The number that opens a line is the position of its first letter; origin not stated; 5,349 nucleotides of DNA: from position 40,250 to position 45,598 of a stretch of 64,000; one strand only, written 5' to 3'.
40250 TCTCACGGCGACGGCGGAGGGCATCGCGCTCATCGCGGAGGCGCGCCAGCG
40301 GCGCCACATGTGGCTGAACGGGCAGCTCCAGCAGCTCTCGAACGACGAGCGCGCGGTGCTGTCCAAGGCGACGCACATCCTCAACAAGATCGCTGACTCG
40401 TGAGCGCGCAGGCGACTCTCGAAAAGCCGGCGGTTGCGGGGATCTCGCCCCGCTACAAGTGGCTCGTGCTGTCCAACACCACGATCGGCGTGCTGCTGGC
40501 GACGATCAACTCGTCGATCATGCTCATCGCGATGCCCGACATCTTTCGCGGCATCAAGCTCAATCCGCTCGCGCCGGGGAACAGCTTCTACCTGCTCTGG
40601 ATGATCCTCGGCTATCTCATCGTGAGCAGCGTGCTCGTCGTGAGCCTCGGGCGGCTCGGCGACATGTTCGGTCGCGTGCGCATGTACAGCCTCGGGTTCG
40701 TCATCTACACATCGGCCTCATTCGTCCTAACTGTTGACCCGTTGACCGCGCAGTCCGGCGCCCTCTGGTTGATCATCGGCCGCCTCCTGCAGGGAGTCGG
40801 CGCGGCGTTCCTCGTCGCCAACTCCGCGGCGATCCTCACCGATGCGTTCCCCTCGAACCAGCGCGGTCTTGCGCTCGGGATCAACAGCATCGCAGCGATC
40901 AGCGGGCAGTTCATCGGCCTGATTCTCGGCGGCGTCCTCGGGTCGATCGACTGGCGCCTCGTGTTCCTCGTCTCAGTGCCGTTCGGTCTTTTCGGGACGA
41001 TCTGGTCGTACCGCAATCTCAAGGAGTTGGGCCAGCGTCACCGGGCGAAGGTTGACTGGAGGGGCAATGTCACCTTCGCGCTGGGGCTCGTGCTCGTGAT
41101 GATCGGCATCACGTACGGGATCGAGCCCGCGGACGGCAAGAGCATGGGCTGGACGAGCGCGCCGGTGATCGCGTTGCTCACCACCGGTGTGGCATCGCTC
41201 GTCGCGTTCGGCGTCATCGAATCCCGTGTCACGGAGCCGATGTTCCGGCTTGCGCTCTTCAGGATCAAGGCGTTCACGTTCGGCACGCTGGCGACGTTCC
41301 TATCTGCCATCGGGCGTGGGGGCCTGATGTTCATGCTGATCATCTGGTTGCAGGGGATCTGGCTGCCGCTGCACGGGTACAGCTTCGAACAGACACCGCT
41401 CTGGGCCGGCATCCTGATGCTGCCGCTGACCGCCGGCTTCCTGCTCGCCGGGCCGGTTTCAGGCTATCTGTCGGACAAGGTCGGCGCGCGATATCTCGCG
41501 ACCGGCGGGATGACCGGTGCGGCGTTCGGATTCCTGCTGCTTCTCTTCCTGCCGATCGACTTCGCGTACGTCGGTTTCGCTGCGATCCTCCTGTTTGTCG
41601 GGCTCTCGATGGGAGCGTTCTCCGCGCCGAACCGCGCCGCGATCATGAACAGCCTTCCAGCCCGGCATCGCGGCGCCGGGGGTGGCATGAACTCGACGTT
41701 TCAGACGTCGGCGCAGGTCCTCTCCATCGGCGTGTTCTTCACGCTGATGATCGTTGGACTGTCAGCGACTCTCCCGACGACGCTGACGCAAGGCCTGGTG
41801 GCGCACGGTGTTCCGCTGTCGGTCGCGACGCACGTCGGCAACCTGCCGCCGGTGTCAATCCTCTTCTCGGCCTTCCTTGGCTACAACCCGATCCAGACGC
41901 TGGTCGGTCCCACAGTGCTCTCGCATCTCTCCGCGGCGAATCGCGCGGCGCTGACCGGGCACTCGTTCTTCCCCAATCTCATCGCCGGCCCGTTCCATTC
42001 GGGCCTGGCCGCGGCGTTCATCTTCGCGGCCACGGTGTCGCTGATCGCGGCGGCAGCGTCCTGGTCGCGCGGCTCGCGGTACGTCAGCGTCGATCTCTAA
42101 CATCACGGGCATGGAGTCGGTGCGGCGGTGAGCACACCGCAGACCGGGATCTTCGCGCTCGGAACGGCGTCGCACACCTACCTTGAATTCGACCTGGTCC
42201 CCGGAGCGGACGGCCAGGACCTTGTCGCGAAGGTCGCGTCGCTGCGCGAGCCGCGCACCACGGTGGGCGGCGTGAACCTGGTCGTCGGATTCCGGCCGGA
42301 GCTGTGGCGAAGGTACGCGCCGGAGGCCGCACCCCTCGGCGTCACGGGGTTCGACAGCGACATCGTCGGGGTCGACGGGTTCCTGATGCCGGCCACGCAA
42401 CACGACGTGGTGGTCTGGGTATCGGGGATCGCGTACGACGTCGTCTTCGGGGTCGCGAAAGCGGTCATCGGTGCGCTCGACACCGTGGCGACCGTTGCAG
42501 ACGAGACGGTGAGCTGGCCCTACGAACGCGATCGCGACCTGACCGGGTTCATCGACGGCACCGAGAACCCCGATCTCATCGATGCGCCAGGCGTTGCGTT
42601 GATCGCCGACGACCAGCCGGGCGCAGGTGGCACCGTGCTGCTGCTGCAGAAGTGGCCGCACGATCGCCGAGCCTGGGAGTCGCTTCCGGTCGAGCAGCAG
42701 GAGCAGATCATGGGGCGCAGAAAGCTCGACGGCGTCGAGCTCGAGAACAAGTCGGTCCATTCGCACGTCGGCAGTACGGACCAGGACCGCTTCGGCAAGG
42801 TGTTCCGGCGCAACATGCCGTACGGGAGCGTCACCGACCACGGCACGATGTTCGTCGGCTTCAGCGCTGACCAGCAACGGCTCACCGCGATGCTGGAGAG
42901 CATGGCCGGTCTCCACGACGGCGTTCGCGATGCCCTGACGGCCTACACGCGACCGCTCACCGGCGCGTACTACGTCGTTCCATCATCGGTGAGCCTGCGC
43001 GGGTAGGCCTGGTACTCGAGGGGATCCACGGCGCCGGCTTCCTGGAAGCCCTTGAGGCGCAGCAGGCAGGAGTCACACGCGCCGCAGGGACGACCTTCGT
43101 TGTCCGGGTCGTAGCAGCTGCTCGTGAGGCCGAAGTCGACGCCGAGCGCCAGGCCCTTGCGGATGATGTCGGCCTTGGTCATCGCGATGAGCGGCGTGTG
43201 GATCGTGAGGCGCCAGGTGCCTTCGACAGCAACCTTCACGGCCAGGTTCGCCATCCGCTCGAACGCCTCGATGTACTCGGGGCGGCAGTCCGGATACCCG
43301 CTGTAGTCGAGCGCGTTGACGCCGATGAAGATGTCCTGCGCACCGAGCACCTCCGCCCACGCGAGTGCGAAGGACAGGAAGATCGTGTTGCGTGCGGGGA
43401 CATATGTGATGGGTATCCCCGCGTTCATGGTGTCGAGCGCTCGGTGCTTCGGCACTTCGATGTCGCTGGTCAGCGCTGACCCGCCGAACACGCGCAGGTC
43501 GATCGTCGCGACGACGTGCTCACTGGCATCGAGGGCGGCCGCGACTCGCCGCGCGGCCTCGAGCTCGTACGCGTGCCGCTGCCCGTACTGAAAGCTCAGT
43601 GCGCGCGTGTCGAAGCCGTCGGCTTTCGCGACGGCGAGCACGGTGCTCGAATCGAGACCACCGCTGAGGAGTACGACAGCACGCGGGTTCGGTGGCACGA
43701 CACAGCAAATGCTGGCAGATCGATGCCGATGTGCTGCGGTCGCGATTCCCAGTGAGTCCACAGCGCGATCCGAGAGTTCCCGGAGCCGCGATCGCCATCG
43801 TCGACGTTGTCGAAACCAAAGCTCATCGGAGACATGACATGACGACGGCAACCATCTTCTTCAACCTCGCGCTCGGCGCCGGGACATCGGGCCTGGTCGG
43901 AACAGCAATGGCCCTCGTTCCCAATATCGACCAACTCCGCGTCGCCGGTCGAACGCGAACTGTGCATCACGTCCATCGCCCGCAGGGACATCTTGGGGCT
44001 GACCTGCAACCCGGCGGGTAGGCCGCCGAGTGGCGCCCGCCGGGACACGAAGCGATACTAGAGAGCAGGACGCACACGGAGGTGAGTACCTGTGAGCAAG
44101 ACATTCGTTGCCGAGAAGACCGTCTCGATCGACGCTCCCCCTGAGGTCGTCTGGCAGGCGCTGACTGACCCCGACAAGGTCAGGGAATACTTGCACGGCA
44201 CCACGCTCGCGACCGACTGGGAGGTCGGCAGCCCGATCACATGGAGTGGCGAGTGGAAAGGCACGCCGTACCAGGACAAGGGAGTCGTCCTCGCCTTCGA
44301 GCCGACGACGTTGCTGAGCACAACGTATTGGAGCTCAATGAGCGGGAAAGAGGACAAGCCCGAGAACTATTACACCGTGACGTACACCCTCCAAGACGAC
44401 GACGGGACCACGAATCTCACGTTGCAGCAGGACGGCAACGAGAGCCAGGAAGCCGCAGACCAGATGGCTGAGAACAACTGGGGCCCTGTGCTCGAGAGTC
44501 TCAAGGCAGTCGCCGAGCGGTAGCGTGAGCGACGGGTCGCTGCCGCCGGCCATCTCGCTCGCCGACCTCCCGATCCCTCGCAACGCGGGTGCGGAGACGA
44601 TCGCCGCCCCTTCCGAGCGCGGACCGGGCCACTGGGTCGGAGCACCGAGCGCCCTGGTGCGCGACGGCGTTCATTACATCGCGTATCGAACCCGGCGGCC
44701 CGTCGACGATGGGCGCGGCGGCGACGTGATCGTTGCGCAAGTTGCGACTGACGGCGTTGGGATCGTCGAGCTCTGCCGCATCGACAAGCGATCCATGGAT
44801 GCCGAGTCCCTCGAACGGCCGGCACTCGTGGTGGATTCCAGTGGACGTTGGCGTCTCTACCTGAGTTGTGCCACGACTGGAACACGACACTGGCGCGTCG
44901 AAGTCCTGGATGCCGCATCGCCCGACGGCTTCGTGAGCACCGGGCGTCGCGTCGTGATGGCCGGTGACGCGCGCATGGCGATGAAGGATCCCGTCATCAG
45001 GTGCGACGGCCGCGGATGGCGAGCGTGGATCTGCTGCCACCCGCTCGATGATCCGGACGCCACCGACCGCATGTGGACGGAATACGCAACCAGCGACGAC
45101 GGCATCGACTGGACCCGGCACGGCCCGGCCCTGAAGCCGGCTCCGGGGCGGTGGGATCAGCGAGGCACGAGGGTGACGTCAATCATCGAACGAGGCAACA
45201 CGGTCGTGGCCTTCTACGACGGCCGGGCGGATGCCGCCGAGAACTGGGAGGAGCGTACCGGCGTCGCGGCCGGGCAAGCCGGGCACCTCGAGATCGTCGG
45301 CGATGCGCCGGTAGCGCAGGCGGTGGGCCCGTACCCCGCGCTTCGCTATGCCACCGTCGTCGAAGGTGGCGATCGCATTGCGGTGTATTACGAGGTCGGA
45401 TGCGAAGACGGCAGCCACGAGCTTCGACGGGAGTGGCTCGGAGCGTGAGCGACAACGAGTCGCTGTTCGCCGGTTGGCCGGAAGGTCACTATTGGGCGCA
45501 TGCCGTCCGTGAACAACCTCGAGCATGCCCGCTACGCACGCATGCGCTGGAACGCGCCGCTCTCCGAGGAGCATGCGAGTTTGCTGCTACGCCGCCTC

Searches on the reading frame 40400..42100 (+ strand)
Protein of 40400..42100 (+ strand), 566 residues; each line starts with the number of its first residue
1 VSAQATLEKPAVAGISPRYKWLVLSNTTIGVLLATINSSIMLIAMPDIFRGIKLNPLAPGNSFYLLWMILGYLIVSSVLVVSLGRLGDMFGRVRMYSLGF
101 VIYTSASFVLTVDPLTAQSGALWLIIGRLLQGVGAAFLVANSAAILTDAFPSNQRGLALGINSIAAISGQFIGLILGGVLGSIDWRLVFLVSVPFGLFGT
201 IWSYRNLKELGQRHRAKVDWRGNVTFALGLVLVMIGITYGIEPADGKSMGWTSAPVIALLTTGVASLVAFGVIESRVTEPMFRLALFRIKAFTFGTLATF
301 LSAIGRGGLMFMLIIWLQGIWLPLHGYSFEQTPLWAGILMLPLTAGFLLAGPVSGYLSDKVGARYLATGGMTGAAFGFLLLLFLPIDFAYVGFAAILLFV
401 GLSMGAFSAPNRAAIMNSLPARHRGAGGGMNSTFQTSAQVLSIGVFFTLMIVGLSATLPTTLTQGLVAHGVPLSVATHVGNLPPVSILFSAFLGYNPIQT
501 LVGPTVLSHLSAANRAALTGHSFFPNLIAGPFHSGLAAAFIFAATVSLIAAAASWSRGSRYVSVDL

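Call 86: search_protein_families(library=pfam, proteins=[window:40400-42100:+], max_evalue=0.001)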
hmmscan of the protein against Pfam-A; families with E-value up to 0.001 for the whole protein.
window:40400-42100:+ (566 aa): 1 family
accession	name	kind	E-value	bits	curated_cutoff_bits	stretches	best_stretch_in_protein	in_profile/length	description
PF07690.21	MFS_1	-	9.5e-36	123.8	33.4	1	28-441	2-345/347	Major Facilitator Superfamily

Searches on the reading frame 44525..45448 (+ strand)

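Call 21: search_protein_families(library=pfam, proteins=[window:44525-45448:+], max_evalue=0.01)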
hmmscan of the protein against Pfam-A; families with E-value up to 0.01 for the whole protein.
window:44525-45448:+ (307 aa): 1 family
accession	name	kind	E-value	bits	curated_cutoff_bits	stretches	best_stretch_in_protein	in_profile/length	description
PF00251.26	Glyco_hydro_32N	-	0.0024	17.9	22.1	1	183-243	39-97/307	Glycosyl hydrolases family 32 N-terminal domain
